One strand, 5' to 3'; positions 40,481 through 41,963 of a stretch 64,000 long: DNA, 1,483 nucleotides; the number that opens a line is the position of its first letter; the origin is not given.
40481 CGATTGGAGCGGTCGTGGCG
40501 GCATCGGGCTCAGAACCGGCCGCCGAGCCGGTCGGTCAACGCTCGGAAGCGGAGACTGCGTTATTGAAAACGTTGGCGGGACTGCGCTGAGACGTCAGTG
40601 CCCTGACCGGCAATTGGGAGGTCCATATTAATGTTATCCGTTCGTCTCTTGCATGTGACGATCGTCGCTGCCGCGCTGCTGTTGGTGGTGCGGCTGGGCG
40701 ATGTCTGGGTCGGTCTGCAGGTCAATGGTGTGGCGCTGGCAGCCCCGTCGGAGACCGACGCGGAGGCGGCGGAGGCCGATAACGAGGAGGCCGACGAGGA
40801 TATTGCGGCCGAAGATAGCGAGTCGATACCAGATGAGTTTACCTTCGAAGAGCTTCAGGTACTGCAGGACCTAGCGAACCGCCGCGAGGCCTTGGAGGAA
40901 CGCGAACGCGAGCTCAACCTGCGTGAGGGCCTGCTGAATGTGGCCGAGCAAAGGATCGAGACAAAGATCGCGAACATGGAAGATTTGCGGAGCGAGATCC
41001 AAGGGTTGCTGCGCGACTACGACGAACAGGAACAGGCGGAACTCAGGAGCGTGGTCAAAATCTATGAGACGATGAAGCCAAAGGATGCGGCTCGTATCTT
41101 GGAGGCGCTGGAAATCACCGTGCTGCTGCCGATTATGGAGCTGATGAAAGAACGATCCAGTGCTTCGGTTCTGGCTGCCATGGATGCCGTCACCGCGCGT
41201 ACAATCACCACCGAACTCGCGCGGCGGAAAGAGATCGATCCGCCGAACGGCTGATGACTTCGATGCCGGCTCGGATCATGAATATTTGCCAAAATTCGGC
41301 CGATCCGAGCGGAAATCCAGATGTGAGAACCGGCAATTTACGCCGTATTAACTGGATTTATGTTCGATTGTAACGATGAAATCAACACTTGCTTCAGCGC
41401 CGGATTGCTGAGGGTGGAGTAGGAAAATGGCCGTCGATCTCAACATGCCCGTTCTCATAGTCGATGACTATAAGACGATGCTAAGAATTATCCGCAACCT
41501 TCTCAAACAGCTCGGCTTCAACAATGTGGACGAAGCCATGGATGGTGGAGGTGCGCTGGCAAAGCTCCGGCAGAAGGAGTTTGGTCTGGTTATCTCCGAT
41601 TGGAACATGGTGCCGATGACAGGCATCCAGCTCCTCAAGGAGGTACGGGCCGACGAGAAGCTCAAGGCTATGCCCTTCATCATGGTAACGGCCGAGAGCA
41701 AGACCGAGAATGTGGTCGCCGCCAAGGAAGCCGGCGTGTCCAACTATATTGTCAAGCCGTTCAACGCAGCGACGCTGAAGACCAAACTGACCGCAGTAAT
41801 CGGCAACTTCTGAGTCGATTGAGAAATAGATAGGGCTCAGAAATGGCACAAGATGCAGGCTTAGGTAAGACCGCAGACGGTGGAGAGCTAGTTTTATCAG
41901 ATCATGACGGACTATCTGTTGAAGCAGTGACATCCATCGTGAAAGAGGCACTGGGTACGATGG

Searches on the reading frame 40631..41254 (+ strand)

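Call 14: search_protein_families(library=pfam, proteins=[window:40631-41254:+], max_evalue=0.01)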
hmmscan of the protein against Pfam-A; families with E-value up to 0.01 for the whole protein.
window:40631-41254:+ (207 aa): 1 family
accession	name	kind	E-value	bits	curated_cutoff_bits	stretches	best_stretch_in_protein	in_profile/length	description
PF03448.22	MgtE_N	-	0.0039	18.1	25.9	1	142-192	43-93/102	MgtE intracellular N domain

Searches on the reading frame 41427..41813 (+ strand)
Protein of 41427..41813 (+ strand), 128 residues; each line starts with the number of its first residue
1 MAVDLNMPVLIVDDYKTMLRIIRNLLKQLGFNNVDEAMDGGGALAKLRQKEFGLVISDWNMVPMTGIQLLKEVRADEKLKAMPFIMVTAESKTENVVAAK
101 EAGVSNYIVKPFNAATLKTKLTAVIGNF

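Call 14: search_protein_families(library=pfam, proteins=[window:41427-41813:+], max_evalue=0.01)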
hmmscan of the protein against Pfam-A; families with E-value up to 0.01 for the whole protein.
window:41427-41813:+ (128 aa): 1 family
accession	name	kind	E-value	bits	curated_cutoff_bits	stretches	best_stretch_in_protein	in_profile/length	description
PF00072.30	Response_reg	-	4.1e-28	98.2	30.2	1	9-121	1-110/111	Response regulator receiver domain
